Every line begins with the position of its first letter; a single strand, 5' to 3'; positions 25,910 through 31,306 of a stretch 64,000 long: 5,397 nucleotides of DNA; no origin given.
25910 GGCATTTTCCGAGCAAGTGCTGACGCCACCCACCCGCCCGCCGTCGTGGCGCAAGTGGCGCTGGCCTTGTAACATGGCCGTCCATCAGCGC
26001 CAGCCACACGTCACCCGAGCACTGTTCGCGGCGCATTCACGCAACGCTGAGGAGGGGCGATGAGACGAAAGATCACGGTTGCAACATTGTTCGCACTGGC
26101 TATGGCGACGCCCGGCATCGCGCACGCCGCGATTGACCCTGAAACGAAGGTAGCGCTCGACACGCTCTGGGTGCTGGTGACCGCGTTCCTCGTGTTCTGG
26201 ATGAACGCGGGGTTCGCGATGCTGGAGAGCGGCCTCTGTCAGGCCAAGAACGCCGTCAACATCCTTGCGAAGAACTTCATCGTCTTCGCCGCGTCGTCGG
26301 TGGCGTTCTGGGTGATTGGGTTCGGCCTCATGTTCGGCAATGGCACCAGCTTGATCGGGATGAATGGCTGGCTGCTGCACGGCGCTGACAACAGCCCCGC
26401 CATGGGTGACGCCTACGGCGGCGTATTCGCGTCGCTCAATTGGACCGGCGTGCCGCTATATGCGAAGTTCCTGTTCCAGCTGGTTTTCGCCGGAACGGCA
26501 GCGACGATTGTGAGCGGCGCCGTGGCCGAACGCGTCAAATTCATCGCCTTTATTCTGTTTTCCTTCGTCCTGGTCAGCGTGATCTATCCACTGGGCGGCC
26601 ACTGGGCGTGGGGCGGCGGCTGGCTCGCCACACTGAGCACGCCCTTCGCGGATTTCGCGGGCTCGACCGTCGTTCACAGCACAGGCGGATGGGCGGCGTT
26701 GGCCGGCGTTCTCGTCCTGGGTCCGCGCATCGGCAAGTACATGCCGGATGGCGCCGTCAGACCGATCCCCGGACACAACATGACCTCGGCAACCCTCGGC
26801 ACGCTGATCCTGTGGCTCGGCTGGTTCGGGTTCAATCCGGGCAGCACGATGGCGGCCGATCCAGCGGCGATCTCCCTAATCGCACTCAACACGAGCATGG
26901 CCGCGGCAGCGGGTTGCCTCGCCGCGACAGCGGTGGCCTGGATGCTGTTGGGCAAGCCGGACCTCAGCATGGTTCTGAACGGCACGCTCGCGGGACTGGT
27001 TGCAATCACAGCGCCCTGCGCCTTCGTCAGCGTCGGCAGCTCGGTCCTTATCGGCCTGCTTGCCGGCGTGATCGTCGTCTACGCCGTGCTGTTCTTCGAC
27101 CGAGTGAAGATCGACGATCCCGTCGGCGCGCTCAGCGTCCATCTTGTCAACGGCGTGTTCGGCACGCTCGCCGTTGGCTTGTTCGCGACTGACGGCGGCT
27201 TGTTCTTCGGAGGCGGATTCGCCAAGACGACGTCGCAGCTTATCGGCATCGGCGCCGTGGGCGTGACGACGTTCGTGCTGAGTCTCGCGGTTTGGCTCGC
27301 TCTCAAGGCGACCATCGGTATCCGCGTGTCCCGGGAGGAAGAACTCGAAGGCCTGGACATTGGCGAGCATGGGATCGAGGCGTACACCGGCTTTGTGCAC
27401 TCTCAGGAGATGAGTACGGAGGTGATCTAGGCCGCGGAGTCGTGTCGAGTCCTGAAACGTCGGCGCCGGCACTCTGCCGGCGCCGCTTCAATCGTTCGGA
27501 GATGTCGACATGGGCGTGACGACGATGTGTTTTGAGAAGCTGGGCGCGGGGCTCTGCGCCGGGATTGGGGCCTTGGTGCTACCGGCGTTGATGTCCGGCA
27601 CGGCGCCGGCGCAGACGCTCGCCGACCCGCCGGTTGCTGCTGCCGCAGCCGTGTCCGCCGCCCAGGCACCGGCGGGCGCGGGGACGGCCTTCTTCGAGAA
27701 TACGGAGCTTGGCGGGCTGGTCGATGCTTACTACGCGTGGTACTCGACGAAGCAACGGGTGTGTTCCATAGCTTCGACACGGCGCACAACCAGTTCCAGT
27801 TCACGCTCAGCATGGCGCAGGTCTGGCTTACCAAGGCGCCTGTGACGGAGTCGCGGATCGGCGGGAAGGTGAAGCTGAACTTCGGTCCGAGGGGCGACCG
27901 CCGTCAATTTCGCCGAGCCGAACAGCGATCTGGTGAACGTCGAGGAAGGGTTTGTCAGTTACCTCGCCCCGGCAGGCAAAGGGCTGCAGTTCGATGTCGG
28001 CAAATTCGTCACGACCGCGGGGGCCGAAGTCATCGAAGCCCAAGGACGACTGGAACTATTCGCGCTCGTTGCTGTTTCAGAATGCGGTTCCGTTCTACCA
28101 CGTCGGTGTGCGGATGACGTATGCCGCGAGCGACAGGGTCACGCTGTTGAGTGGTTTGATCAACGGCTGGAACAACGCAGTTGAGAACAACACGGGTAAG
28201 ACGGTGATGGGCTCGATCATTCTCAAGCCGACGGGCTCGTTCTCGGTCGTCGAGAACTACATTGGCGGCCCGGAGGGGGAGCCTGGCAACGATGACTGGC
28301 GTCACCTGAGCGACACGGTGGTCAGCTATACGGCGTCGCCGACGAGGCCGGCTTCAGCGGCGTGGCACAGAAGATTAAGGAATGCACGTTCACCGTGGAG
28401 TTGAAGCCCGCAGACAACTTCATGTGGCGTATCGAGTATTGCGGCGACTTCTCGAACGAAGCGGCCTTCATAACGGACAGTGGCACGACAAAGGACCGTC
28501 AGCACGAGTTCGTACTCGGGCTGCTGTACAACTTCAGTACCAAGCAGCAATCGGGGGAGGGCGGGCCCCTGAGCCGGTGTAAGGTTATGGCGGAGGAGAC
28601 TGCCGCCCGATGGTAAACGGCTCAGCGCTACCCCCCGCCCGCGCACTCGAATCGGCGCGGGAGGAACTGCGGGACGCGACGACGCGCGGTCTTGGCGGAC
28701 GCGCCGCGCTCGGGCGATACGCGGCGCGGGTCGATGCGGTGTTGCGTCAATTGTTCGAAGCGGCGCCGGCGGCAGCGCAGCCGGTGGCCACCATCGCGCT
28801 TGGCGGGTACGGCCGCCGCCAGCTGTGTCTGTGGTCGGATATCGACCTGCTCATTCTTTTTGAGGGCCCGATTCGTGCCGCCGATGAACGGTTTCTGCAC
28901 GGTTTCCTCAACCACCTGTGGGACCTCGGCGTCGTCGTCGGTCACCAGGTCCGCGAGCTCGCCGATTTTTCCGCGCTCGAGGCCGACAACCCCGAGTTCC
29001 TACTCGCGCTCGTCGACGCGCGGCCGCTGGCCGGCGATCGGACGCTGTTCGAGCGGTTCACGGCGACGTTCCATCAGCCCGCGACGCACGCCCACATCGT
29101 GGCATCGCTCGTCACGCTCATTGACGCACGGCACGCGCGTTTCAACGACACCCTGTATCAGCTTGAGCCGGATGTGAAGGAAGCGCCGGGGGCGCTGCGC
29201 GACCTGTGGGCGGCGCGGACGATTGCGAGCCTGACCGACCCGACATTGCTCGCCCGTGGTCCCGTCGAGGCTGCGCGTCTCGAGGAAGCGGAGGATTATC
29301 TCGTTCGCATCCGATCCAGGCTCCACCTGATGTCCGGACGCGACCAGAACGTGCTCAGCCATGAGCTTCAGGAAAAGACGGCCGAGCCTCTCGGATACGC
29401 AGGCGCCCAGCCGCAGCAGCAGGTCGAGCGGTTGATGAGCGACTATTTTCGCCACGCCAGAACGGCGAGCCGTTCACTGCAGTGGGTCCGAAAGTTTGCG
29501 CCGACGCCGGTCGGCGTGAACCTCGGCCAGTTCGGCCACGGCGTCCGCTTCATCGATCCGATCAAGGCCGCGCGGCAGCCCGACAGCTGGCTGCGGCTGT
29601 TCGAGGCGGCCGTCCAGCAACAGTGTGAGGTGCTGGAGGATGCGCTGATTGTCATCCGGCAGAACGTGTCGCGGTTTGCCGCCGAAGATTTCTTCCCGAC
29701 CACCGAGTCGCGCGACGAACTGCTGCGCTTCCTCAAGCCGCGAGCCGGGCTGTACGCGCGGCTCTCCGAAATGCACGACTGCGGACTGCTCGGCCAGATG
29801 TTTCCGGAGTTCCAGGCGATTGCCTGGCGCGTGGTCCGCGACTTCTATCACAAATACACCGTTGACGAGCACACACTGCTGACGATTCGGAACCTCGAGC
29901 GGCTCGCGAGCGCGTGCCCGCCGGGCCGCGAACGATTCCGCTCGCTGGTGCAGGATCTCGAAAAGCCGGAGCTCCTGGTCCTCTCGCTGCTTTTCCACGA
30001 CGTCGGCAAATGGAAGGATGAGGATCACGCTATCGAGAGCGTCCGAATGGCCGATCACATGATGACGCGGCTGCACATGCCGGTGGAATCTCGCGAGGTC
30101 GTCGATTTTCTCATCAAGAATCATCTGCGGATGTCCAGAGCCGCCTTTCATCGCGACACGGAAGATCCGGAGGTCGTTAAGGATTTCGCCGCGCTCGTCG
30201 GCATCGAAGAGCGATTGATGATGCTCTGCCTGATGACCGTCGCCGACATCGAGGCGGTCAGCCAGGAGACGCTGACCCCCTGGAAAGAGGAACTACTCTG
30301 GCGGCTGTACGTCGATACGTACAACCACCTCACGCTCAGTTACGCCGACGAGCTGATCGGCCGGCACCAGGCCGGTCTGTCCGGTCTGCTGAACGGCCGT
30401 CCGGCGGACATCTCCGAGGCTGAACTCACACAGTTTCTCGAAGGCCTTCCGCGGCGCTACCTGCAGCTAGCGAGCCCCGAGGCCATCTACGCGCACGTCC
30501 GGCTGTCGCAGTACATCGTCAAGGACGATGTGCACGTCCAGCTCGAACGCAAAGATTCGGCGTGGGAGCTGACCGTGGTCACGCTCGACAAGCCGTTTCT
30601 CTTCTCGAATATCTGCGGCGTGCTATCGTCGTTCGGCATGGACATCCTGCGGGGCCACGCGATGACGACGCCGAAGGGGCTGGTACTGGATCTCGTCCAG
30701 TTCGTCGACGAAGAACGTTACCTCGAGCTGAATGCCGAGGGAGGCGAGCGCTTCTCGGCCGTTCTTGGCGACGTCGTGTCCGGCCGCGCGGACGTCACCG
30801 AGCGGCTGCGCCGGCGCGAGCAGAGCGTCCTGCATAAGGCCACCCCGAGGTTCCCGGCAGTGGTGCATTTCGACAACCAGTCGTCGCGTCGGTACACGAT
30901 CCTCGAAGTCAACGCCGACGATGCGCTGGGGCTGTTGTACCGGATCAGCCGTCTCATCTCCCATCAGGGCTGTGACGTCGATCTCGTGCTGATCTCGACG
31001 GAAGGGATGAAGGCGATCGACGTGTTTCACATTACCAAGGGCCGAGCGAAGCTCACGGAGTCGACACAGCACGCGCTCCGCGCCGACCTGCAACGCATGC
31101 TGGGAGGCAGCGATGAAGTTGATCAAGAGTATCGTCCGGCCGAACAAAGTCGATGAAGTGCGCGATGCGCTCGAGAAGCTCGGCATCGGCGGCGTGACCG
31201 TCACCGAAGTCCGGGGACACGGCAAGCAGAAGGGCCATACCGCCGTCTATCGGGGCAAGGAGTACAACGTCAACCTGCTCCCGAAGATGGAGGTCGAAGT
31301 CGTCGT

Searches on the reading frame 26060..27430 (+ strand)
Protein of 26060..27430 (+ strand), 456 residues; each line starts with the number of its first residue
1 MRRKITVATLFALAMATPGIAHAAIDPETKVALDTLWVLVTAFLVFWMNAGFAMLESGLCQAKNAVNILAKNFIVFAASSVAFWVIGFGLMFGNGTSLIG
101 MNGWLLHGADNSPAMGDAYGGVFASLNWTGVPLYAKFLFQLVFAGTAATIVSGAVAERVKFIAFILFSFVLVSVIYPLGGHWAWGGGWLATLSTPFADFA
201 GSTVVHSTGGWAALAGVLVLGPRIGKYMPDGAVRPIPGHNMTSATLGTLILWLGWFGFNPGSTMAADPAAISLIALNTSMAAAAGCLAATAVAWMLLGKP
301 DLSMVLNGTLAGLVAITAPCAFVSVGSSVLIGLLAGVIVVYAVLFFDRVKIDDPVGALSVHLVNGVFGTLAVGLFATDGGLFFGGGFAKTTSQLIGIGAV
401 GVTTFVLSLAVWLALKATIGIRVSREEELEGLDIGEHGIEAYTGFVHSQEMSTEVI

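Call 7: search_protein_families(library=ncbifam, proteins=[window:26060-27430:+])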
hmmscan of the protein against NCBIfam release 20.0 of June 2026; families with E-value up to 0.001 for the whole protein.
window:26060-27430:+ (456 aa): 3 families
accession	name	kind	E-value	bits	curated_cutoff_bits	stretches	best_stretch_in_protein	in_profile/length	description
TIGR03644.1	marine_trans_1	hypoth_equivalog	5e-134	447.1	514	1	32-445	2-404/404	probable ammonium transporter, marine subtype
TIGR00836.1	amt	subfamily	4e-119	398.2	343.3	1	34-442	1-406/406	ammonium transporter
NF007947.0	PRK10666.1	equivalog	6.2e-60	203.3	657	1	4-443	4-427/428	ammonium transporter AmtB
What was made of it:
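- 26060..27430 (+): amt, intact (control). TIGR00836 positions 1-406/406 (call 7).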

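Call 13: find_encoding_contigs(protein=window:26060-27430:+, flank=10000, max_places=6)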
Protein window:26060-27430:+ (456 aa): 3 contigs read that carry it; 1 place shown.
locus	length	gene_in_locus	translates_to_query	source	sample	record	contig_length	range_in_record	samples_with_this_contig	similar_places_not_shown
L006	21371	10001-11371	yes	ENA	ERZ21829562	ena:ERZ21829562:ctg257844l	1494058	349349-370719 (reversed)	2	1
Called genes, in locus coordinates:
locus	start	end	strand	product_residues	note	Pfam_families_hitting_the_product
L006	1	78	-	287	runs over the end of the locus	PF01738:DLH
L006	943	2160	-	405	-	-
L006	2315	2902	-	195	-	PF07592:DDE_Tnp_ISAZ013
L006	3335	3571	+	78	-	PF13358:DDE_3 (weak)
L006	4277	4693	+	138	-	PF19649:DUF6152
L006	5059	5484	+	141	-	PF13701:DDE_Tnp_1_4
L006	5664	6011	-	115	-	-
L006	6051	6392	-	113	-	-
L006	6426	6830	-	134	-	-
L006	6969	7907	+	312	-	-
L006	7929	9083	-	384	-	-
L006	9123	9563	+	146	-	PF11138:DUF2911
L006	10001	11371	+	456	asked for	PF00909:Ammonium_transp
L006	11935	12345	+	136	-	PF07642:BBP2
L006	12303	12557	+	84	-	PF07642:BBP2 (faint)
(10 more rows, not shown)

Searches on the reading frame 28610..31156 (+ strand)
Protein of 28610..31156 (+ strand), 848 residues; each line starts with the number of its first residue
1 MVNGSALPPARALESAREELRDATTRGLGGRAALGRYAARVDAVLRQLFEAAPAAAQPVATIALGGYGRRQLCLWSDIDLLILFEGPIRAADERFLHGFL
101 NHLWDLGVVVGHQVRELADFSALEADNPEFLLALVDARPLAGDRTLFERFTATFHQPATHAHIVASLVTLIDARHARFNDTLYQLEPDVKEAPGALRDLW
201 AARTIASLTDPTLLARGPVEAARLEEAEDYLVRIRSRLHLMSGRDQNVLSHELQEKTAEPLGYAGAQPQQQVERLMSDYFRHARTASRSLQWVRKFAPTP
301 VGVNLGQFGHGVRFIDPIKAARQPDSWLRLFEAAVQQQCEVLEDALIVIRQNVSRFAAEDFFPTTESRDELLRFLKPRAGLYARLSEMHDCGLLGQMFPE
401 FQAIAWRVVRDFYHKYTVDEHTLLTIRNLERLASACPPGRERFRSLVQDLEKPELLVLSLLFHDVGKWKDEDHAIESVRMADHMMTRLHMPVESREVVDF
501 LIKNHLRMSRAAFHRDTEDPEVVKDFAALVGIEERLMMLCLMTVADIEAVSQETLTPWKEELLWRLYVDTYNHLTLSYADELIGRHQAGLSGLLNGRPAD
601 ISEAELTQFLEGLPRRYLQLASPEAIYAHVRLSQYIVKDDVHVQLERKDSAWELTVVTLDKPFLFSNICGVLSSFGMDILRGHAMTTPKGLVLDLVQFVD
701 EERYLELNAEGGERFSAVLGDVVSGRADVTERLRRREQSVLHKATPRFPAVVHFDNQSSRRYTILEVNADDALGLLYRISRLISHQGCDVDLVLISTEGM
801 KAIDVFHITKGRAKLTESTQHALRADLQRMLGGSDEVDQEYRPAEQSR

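Call 6: find_encoding_contigs(protein=window:28610-31156:+, flank=10000, max_places=6)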
Protein window:28610-31156:+ (848 aa): no gene with exactly this product is on record in the collection.

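Call 7: search_protein_families(library=ncbifam, proteins=[window:28610-31156:+])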
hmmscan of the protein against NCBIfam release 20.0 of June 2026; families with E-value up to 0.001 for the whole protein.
window:28610-31156:+ (848 aa): 11 families
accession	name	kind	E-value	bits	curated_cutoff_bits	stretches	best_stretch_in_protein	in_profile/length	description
TIGR01693.1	UTase_glnD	equivalog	1e-139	467.3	519.4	2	321-830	333-848/850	[protein-PII] uridylyltransferase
NF003467.0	PRK05092.1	equivalog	1.7e-139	466.3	959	2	319-842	405-934/940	[protein-PII] uridylyltransferase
NF002837.0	PRK03059.1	equivalog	2e-114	383.5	1010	1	12-831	17-855/857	[protein-PII] uridylyltransferase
NF003448.0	PRK05007.1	equivalog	3.1e-99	333.1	1255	1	35-833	56-880/884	bifunctional uridylyltransferase/uridylyl-removing protein GlnD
NF001366.0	PRK00275.1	equivalog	8.1e-99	331.8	1299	2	354-831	396-885/895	[protein-PII] uridylyltransferase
NF002487.0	PRK01759.1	equivalog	2.2e-87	294.2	890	1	41-831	46-861/862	bifunctional uridylyltransferase/uridylyl-removing protein GlnD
NF002895.0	PRK03381.1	equivalog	3.7e-85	286.6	631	2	14-566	15-557/782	[protein-PII] uridylyltransferase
NF003347.0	PRK04374.1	equivalog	1.5e-79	268.2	1567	1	38-830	52-865/869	[protein-PII] uridylyltransferase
NF001265.0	PRK00227.1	equivalog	8.9e-30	103.5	799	1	59-551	28-501/693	[protein-PII] uridylyltransferase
NF008137.0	PRK10885.1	equivalog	9.2e-06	24.7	451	1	385-565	194-364/409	multifunctional CCA addition/repair protein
TIGR02692.1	tRNA_CCA_actino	equivalog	0.00012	20.9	438.8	1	368-509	214-346/466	CCA tRNA nucleotidyltransferase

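Call 37: find_related_loci(query=window:28610-31156:+, collection=metagenome_contigs, flank=10000)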
Query window:28610-31156:+ (848 aa) in metagenome_contigs; peptide patterns used: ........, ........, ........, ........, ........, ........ (x = any residue, [..] = any of these).
220 stretches matched a pattern; 11 encode a relative of the query (tblastn E <= 1e-3); 11 distinct loci.
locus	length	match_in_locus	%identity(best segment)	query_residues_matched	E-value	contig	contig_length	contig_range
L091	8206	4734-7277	90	2-848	0e+0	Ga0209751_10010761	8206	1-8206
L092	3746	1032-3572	91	3-848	0e+0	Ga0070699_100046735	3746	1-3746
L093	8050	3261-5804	90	2-848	0e+0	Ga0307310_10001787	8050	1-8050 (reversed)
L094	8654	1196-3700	90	14-848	0e+0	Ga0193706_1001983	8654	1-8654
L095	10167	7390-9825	82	37-847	0e+0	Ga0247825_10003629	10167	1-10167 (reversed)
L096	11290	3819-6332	63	12-848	0e+0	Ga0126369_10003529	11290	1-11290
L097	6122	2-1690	89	286-848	0e+0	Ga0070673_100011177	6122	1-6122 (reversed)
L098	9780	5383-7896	60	13-847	0e+0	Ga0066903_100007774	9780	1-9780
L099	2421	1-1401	85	378-843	0e+0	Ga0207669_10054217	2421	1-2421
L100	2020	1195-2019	85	58-332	7e-162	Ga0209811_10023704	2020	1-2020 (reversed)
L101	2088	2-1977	36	193-848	2e-74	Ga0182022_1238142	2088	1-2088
